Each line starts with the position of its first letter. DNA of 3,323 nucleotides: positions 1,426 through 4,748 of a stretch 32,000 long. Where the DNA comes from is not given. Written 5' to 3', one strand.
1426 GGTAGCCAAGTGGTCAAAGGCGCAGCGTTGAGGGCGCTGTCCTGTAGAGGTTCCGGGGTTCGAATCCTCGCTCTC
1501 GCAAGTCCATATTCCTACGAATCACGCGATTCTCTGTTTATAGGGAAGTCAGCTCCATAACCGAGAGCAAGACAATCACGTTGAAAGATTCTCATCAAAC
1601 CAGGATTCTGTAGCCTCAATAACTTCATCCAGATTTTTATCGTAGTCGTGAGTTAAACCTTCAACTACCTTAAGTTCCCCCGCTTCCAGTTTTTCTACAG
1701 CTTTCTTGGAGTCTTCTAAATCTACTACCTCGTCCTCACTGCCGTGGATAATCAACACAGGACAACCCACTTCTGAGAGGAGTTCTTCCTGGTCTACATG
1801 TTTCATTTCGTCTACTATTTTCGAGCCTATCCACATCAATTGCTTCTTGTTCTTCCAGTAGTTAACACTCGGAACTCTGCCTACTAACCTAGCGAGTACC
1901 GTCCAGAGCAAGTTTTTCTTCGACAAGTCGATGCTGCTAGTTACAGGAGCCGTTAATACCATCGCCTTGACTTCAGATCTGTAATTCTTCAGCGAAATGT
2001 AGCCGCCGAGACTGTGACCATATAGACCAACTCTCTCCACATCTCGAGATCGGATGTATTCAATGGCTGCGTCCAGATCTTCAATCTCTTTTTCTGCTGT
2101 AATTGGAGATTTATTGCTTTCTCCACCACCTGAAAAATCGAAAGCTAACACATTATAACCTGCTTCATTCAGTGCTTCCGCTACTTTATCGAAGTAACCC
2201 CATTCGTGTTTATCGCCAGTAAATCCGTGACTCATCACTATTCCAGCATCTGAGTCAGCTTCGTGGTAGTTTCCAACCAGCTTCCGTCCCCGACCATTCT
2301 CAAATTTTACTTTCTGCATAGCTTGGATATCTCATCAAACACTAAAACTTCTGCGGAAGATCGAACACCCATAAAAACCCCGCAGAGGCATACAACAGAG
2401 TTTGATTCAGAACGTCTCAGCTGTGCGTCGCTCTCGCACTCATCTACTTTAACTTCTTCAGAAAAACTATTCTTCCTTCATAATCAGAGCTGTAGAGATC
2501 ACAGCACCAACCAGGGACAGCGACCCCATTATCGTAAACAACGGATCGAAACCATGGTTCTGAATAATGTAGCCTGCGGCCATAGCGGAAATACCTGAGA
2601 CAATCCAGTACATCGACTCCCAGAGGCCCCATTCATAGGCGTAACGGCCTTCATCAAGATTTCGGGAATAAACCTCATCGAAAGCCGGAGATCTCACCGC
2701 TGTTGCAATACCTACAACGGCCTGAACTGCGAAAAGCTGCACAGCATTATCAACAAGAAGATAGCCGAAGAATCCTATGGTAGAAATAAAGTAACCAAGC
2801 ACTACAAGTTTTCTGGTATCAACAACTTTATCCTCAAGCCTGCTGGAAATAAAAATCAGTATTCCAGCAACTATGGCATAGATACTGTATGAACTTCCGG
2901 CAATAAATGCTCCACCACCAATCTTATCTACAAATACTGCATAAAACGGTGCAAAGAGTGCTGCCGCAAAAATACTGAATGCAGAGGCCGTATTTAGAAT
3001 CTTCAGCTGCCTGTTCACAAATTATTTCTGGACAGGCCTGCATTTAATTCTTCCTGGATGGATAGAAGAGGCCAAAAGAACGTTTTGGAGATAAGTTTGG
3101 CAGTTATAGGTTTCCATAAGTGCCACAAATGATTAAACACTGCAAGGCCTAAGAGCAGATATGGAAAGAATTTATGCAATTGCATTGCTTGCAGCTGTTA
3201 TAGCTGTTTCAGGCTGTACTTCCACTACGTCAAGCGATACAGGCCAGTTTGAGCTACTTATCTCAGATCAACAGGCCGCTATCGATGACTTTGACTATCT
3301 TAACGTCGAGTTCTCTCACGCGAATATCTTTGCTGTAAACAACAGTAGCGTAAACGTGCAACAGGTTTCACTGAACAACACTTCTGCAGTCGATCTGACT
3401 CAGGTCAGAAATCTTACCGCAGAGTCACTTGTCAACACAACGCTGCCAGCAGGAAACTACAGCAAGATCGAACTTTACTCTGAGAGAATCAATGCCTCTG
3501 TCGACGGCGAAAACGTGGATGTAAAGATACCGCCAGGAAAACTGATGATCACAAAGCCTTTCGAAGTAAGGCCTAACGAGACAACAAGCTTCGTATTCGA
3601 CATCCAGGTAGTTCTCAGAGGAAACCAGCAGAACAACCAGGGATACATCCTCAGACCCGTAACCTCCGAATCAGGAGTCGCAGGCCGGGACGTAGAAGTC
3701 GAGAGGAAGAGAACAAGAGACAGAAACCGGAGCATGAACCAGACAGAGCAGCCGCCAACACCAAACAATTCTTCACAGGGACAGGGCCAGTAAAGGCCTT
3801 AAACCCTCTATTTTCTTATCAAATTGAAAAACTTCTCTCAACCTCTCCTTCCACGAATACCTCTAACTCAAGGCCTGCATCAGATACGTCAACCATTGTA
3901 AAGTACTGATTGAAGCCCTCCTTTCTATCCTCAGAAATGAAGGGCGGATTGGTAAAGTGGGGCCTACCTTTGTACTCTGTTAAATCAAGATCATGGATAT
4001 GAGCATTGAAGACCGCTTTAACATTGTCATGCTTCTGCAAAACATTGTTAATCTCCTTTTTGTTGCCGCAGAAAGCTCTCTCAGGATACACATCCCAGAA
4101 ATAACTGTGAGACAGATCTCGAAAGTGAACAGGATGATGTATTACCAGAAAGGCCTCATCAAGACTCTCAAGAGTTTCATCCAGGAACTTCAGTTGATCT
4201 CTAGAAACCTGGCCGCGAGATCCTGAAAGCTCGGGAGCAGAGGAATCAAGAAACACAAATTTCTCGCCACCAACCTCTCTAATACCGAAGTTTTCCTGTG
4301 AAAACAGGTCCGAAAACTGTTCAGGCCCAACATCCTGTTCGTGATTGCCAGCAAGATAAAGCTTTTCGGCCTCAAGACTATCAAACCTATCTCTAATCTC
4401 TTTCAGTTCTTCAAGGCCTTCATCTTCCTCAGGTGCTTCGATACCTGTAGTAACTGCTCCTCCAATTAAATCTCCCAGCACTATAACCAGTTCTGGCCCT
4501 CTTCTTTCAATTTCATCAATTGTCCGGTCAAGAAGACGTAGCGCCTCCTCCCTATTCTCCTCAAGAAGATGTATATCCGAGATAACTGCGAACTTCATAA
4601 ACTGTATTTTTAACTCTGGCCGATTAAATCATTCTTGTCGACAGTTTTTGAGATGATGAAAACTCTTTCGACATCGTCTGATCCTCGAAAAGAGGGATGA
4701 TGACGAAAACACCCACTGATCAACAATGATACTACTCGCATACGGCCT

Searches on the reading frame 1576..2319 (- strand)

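Call 9: search_protein_families(library=pfam, proteins=[window:1576-2319:-])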
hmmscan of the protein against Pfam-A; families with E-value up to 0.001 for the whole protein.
window:1576-2319:- (247 aa): 13 families
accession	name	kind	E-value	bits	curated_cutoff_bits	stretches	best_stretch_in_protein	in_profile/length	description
PF12146.15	Hydrolase_4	-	4.7e-24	85.4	27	2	23-162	3-146/239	Serine aminopeptidase, S33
PF00561.26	Abhydrolase_1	-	1.4e-17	64.7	25.8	1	27-135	3-112/245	alpha/beta hydrolase fold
PF12697.13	Abhydrolase_6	-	1.3e-13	52.6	26.3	1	27-234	1-215/217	Alpha/beta hydrolase family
PF00326.27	Peptidase_S9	-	6.1e-10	39.4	22.6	1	43-244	3-209/213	Prolyl oligopeptidase family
PF20434.5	BD-FAE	-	2.7e-09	37.3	26.8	1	34-211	26-215/215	BD-FAE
PF01738.24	DLH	-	6.8e-08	32.8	21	0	25-133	14-137/217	Dienelactone hydrolase family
PF20408.4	Abhydrolase_11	-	1.2e-07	32.1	27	1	25-119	3-101/193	Alpha/beta hydrolase domain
PF02129.25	Peptidase_S15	-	4.1e-07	30.4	23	0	50-134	47-134/262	X-Pro dipeptidyl-peptidase (S15 family)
PF05728.18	UPF0227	-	5e-06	27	21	1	77-228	44-174/187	Uncharacterised protein family (UPF0227)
PF10230.15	LIDHydrolase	-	9.5e-06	26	27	0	78-144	68-137/262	Lipid-droplet associated hydrolase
PF12695.13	Abhydrolase_5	-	1.7e-05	25.1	27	0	179-224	94-140/164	Alpha/beta hydrolase family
PF08538.16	DUF1749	-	0.00012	21.8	24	1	29-127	35-144/299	Protein of unknown function (DUF1749)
PF02230.22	Abhydrolase_2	-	0.00067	20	23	0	177-228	148-203/217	Phospholipase/Carboxylesterase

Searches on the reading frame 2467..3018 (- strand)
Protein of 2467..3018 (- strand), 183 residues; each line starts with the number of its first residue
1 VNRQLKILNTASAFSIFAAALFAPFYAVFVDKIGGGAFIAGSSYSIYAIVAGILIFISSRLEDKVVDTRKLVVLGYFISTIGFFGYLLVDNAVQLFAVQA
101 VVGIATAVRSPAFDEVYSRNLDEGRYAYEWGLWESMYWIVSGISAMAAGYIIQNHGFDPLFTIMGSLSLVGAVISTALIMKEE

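Call 61: search_protein_families(library=padloc, proteins=[window:2467-3018:-], max_evalue=0.01)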
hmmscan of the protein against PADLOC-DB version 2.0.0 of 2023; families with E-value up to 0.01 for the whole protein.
window:2467-3018:- (183 aa): 0 families

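Call 62: search_protein_families(library=ncbifam, proteins=[window:2467-3018:-], max_evalue=0.01)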
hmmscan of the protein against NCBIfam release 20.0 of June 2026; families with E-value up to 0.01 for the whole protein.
window:2467-3018:- (183 aa): 7 families
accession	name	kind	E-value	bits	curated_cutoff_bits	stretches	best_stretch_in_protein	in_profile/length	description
TIGR00880.1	2_A_01_02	superfamily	8.6e-08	32.4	131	1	47-181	7-139/141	multidrug resistance protein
NF052222.1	UridTportUriT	equivalog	6.1e-07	28.8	600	1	7-181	15-186/463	uridine transporter UriT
TIGR00893.1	2A0114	subfamily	7.1e-06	25.2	395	1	44-180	38-170/399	D-galactonate transporter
TIGR00879.1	SP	subfamily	0.00034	19.3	237.8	1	104-177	76-148/510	sugar porter family MFS transporter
TIGR00896.1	CynX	subfamily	0.001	18.2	406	1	19-155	214-349/355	CynX/NimT family MFS transporter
NF047396.1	MFS_flip_LtaA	equivalog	0.0036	16.4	450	1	43-154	245-362/394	lipoteichoic acid biosynthesis MFS flippase LtaA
TIGR00900.1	2A0121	subfamily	0.0037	16.7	319.6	1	78-179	76-174/364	H+ Antiporter protein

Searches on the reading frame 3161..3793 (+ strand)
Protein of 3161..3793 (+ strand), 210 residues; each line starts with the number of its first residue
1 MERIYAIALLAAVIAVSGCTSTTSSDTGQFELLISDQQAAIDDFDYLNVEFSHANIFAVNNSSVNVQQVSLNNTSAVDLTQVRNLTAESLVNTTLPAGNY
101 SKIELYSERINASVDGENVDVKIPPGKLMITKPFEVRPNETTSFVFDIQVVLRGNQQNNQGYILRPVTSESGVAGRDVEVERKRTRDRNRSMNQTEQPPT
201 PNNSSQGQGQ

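Call 9: search_protein_families(library=pfam, proteins=[window:3161-3793:+])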
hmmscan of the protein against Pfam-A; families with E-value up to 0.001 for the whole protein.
window:3161-3793:+ (210 aa): 1 family
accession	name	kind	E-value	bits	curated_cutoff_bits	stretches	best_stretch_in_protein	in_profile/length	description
PF14321.11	DUF4382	-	2e-20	73.8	25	1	27-166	1-136/136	Domain of unknown function (DUF4382)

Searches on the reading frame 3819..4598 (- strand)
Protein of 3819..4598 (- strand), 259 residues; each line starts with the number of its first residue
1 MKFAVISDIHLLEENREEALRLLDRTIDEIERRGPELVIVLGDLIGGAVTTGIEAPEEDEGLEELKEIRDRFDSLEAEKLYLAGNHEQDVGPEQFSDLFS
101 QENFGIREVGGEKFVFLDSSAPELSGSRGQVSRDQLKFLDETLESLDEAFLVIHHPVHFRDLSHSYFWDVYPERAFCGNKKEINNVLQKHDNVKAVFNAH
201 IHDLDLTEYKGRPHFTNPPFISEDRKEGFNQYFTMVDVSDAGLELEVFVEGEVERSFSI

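Call 9: search_protein_families(library=pfam, proteins=[window:3819-4598:-])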
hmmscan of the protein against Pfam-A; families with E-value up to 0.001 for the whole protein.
window:3819-4598:- (259 aa): 2 families
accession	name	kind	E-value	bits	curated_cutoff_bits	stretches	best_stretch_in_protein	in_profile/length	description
PF00149.33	Metallophos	-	9e-14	52.8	21.5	1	1-203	1-190/191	Calcineurin-like phosphoesterase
PF12850.12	Metallophos_2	-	2e-08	34.9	27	1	1-227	1-141/154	Calcineurin-like phosphoesterase superfamily domain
